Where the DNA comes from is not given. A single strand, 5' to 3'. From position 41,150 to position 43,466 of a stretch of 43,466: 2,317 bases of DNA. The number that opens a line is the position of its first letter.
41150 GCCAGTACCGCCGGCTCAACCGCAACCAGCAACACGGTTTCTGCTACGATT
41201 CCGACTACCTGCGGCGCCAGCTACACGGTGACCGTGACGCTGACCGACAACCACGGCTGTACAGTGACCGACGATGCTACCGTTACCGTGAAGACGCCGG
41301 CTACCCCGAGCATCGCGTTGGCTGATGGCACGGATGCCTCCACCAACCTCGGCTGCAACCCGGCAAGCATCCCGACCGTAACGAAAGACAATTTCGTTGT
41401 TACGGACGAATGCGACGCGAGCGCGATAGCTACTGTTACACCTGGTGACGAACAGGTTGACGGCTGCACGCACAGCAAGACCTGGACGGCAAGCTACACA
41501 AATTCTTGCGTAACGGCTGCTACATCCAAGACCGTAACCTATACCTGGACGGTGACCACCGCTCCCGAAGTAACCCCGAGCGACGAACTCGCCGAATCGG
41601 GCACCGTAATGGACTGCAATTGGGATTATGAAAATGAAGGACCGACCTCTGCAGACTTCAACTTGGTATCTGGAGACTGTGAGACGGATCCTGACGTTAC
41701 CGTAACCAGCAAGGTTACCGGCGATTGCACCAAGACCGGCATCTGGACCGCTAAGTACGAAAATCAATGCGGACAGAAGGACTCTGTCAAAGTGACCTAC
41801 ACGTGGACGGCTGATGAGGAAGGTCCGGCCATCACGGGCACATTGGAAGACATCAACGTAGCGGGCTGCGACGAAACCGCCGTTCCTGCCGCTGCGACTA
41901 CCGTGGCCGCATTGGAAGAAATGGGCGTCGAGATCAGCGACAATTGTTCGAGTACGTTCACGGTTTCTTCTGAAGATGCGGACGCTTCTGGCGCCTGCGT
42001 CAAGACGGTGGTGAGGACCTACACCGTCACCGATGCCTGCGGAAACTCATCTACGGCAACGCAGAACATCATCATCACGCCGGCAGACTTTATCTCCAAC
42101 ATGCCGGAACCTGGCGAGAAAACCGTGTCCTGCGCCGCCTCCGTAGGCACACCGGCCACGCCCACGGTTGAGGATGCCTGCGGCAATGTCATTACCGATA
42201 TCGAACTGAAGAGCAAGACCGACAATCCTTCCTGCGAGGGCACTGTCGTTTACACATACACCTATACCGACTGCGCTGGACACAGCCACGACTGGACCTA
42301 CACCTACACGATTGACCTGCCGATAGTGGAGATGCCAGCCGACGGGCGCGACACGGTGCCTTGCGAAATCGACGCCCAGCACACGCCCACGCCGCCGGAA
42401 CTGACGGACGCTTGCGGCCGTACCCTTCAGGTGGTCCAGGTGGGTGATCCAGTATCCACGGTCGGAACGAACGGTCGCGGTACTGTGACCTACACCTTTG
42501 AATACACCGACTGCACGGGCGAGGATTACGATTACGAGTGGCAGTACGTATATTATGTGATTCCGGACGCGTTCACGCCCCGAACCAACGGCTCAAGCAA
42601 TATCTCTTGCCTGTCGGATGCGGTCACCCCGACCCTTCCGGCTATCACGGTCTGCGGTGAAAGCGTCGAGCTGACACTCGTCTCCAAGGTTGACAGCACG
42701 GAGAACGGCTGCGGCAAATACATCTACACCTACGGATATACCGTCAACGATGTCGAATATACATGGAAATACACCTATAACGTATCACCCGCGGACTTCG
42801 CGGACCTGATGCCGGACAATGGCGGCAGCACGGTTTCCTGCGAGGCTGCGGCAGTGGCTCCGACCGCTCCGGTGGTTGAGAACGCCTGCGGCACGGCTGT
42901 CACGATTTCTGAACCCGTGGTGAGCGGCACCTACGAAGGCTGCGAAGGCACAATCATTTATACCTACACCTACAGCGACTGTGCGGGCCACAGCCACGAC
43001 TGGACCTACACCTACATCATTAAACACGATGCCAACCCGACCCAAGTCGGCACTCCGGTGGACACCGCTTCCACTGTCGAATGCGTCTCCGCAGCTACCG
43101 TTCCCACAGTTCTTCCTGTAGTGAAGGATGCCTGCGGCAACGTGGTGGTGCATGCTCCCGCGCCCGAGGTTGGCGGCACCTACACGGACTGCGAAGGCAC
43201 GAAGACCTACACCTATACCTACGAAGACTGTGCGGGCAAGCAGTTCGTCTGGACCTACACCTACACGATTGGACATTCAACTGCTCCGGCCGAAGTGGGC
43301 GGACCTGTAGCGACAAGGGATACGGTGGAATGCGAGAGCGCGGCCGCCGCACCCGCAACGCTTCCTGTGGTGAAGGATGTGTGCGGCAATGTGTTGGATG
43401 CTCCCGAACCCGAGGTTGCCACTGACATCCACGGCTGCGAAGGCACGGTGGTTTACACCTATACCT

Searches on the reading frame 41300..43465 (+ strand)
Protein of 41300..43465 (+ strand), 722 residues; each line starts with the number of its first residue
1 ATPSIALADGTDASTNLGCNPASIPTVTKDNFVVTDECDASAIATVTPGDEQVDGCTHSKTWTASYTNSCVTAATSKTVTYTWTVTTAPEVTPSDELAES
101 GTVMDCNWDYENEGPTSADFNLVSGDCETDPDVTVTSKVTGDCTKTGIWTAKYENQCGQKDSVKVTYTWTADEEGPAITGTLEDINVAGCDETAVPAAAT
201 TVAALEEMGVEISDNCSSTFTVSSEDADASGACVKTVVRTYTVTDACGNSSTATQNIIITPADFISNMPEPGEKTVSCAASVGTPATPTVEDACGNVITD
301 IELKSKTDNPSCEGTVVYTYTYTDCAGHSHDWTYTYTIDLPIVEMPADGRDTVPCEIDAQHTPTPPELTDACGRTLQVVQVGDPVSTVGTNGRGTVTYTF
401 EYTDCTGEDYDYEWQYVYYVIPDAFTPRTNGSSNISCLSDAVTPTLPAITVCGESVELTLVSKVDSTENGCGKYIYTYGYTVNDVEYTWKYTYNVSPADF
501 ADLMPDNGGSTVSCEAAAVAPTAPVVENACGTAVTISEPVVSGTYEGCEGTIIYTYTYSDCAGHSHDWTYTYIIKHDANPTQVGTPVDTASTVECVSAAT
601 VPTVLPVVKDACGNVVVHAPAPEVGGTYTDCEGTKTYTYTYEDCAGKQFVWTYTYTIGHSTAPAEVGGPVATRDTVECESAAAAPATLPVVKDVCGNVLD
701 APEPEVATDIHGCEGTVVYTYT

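Call 49: find_related_loci(query=window:41300-43465:+, collection=metagenome_contigs, flank=10000)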
Query window:41300-43465:+ (722 aa) in metagenome_contigs; peptide patterns used: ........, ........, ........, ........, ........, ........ (x = any residue, [..] = any of these).
41 stretches matched a pattern; 17 encode a relative of the query (tblastn E <= 1e-3); 17 distinct loci.
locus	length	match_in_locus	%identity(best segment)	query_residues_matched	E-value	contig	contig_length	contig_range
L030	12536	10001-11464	50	172-722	1e-136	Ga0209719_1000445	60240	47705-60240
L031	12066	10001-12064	47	123-722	8e-123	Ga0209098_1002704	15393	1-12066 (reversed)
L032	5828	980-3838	38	232-722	3e-75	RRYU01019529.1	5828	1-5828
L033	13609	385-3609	34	47-721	2e-75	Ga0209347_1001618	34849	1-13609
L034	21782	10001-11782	40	212-722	2e-73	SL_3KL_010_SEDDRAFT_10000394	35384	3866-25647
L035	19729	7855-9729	39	78-722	6e-70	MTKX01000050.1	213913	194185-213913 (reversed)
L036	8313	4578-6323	38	78-722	3e-70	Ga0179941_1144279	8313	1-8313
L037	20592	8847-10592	38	78-722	3e-70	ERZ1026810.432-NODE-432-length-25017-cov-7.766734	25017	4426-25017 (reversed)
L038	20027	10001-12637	36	3-722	1e-83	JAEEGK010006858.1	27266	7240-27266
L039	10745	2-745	63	278-722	8e-65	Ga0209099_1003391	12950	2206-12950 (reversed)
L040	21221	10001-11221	41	20-722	2e-64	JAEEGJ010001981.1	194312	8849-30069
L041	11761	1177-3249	33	117-722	1e-62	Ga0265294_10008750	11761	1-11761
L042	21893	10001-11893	33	33-722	4e-63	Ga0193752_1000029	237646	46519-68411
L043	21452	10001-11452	38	240-722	8e-62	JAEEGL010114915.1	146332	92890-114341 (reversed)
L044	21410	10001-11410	36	213-722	4e-58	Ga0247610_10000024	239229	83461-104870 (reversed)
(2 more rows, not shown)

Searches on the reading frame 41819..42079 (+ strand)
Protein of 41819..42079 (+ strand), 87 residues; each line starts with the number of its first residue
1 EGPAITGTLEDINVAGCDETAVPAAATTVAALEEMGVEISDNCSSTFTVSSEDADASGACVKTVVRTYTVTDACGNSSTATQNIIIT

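Call 46: search_protein_families(library=pfam, proteins=[window:41819-42079:+], max_evalue=1)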
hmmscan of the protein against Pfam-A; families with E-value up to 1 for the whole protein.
window:41819-42079:+ (87 aa): 4 families
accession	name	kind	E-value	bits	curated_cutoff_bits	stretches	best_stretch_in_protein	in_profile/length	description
PF23237.1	HYR_4C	-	1.2e-07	32.3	27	1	28-84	10-71/73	HYR-like domain with 4 cysteines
PF17963.7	Big_9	-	0.003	18.8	23.6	1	26-84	37-88/89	Bacterial Ig domain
PF17892.7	Cadherin_5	-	0.043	14.1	26.5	1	29-86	43-97/98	Cadherin-like domain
PF12192.13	CBP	-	0.21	12.2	25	1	17-60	32-75/78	Fungal calcium binding protein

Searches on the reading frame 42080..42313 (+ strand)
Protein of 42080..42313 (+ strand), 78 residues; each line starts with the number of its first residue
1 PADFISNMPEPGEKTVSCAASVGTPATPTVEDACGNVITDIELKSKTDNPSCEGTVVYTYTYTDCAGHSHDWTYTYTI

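Call 46: search_protein_families(library=pfam, proteins=[window:42080-42313:+], max_evalue=1)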
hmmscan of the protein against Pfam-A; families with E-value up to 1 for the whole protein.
window:42080-42313:+ (78 aa): 1 family
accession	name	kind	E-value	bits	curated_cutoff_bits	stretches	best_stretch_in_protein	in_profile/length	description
PF23237.1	HYR_4C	-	1.1e-27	96.4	27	1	7-78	2-73/73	HYR-like domain with 4 cysteines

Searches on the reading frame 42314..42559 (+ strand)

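Call 46: search_protein_families(library=pfam, proteins=[window:42314-42559:+], max_evalue=1)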
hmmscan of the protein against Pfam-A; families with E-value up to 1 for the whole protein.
window:42314-42559:+ (82 aa): 2 families
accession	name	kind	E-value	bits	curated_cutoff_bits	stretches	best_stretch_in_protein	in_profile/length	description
PF23237.1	HYR_4C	-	1e-16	61.2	27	1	6-82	2-73/73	HYR-like domain with 4 cysteines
PF11823.13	Se_S_carrier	-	0.2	11.6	25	1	18-39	23-44/69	Putative Se/S carrier protein-like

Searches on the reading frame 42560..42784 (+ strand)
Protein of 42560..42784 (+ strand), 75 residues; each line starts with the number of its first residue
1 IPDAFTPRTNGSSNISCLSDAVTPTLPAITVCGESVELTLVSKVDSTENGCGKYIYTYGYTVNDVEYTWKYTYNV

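Call 46: search_protein_families(library=pfam, proteins=[window:42560-42784:+], max_evalue=1)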
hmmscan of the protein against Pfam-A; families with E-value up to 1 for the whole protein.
window:42560-42784:+ (75 aa): 1 family
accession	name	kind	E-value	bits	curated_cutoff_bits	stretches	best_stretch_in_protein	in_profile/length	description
PF23237.1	HYR_4C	-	1.1e-10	41.9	27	1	6-75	2-73/73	HYR-like domain with 4 cysteines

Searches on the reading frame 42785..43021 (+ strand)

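Call 46: search_protein_families(library=pfam, proteins=[window:42785-43021:+], max_evalue=1)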
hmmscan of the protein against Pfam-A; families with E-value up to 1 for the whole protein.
window:42785-43021:+ (79 aa): 1 family
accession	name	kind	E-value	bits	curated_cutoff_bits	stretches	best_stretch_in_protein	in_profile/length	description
PF23237.1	HYR_4C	-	1e-26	93.3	27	1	9-79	3-73/73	HYR-like domain with 4 cysteines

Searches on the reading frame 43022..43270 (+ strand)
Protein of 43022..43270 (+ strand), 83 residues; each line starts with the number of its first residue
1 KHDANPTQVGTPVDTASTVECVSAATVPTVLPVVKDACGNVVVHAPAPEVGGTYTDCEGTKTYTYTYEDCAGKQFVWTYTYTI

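Call 26: search_solved_structures(query=A1, max_evalue=10, show_alignments=2)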
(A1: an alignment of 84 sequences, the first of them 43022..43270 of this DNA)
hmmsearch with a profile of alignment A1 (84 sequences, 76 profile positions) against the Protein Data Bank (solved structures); distinct sequences matched with E-value up to 10: 8.
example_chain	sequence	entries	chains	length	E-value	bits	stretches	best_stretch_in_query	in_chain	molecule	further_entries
6a6b_A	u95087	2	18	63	0.72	13.3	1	8-54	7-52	Alpha-synuclein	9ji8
9w08_D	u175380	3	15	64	0.76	13.3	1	8-54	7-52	Alpha-synuclein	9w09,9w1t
9tpt_B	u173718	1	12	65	0.77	13.2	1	8-54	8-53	Alpha-synuclein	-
10xu_A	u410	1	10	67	0.82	13.2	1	8-54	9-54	Alpha-synuclein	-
9w07_C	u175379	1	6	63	1.3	12.5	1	8-54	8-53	Alpha-synuclein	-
3kez_A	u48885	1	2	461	1.9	12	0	55-76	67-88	Putative sugar binding protein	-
8gf7_A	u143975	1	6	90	2.2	11.8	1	8-54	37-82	Alpha-synuclein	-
5lw4_A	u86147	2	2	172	3.1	11.3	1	51-73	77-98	Putative chitin binding protein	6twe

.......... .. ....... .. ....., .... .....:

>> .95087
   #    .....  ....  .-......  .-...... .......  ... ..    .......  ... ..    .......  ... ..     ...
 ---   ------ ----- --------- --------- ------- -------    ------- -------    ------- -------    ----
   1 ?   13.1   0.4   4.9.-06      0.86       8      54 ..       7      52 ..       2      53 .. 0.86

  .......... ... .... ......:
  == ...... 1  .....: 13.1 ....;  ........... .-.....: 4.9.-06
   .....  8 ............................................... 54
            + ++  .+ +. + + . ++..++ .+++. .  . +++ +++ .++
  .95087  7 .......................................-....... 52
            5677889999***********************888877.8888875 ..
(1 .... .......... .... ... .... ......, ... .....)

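Call 32: predict_structure(alignment_id=A1)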
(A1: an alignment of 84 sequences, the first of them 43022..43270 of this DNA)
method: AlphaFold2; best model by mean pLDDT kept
length: 83 residues; sequences in the alignment: 84
mean_pLDDT: 87.2   pTM: 0.73
mean pLDDT of the five models: 87.2, 86.6, 84.6, 84.3, 83.5
residues with pLDDT >= 90: 40; 70-90: 39; 50-70: 3; < 50: 1
segments of 3 or more residues with pLDDT < 50: none
pLDDT, mean of each block of 10 residues (from residue 1): 73 92 91 86 82 92 90 90 95
secondary structure, 60 per line:
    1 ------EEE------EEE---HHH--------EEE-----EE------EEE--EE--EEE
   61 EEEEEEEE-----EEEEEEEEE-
elements in order: E7-9 E16-18 E33-35 E49-51 E58-68 E74-82

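Call 36: fold_search(model_id=the predicted structure, library=pdb)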
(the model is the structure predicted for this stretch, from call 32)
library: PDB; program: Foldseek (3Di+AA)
matches with E <= 10: 591; with E <= 0.001: 0
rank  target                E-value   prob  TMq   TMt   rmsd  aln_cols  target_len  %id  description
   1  5fq7_G                4.3e-02  0.91  0.47  0.47   5.5        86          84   13  Crystal structure of the SusCD complex BT2261-2264 from Bacteroides thetaiotaomicron (released 2016-12-21)
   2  5fq7_H                7.9e-02  0.97  0.53  0.50   4.2        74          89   15  Crystal structure of the SusCD complex BT2261-2264 from Bacteroides thetaiotaomicron (released 2016-12-21)
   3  2kpn_MODEL_1_A        8.3e-02  0.97  0.53  0.47   4.5        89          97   21  Solution NMR structure of a Bacterial Ig-like (Big_3) domain from Bacillus cereus. Northeast Structural Genomi (released 2010-01-12)
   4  4m03                  1.2e-01  0.85  0.50  0.29   6.5        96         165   21  C-terminal fragment(residues 576-751) of binding region of SraP (released 2014-06-18)
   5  4m00_A                2.0e-01  0.82  0.52  0.11   6.3        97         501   20  Crystal structure of the ligand binding region of staphylococcal adhesion SraP (released 2014-06-18)
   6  4hmc                  2.3e-01  0.66  0.44  0.11   4.5        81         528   21  Crystal structure of cold-adapted chitinase from Moritella marina (released 2013-05-01)
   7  4mb3                  2.6e-01  0.95  0.60  0.12   3.6        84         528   20  Crystal structure of E153Q mutant of cold-adapted chitinase from Moritella marina (released 2014-03-19)
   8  5fq3_A                4.1e-01  0.60  0.46  0.23   5.1        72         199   17  Crystal structure of the lipoprotein BT2262 from Bacteroides thetaiotaomicron (released 2016-12-14)
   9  7wjx_R                4.4e-01  0.28  0.40  0.36   8.2       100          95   13  Adeno-associated virus serotype 9 in complex with AAVR (released 2022-06-15)
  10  5fq8_G                4.9e-01  0.69  0.50  0.23   4.5        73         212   15  Crystal structure of the SusCD complex BT2261-2264 from Bacteroides thetaiotaomicron (released 2016-12-21)
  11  3thr_B                4.9e-01  0.57  0.41  0.14   6.9        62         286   11  Crystal structure of rat native liver Glycine N-methyltransferase complexed with 5-methyltetrahydrofolate monoglutamat (released 2011-11-16)
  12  6sx1                  4.9e-01  0.16  0.27  0.28  10.2        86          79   14  Structure of Rib Standard, a Rib domain from Lactobacillus acidophilus (released 2019-12-18)
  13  7qfk_A                6.7e-01  0.12  0.25  0.14   6.5        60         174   15  Crystal structure of S-layer protein SlpX from Lactobacillus acidophilus, domain II, Co-Crystallization with HgCl2, Mu (released 2022-12-21)
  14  7qfj_B                7.5e-01  0.16  0.30  0.18   4.5        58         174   21  Crystal structure of S-layer protein SlpX from Lactobacillus acidophilus, domain II (aa 194-362) (released 2022-12-21)
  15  3sqf_A                8.4e-01  0.14  0.22  0.20   6.0        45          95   13  Crystal structure of monomeric M-PMV retroviral protease (released 2011-09-21)
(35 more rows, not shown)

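Call 38: search_protein_representatives(alignment_id=A1)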
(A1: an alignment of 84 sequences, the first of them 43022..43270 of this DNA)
Query: 84 sequences, 76 profile positions. Proteins with E-value up to 0.001 (for the whole library): 1823; up to 1e-10: 1100; up to 1e-30: 447. The best 150 are listed.
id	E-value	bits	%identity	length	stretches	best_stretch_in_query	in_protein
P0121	0.0e+00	2178.6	-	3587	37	5-76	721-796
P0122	0.0e+00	2025.2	-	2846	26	2-76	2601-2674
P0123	0.0e+00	1981.4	-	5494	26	5-75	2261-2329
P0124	0.0e+00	1727.3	-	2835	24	2-75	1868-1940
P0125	0.0e+00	1726.9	-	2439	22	3-76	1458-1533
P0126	0.0e+00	1696.7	-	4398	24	2-76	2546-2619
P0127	0.0e+00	1628.8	-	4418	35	7-76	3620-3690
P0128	0.0e+00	1623.5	-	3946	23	5-76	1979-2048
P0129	0.0e+00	1527.5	-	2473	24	8-76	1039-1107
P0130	0.0e+00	1488.7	-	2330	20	2-76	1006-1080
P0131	0.0e+00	1267.8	-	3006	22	6-76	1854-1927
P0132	0.0e+00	1218.2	-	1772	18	5-76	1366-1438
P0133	0.0e+00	1148.5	-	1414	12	2-76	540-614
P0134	0.0e+00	1142.3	-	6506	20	2-76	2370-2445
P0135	0.0e+00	1115.5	-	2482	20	2-76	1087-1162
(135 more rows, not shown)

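Call 46: search_protein_families(library=pfam, proteins=[window:43022-43270:+], max_evalue=1)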
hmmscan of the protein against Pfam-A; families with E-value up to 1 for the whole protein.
window:43022-43270:+ (83 aa): 2 families
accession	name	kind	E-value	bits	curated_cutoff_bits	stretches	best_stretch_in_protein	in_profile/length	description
PF23237.1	HYR_4C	-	8e-25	87.3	27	1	11-83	3-73/73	HYR-like domain with 4 cysteines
PF01560.22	HCV_NS1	-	0.17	11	27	1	24-69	104-148/344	Hepatitis C virus non-structural protein E2/NS1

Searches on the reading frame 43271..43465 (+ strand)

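Call 46: search_protein_families(library=pfam, proteins=[window:43271-43465:+], max_evalue=1)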
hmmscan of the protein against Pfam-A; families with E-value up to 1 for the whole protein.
window:43271-43465:+ (65 aa): 1 family
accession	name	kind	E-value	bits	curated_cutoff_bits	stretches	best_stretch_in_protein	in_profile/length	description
PF23237.1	HYR_4C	-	9.5e-13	48.6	27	1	12-65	4-56/73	HYR-like domain with 4 cysteines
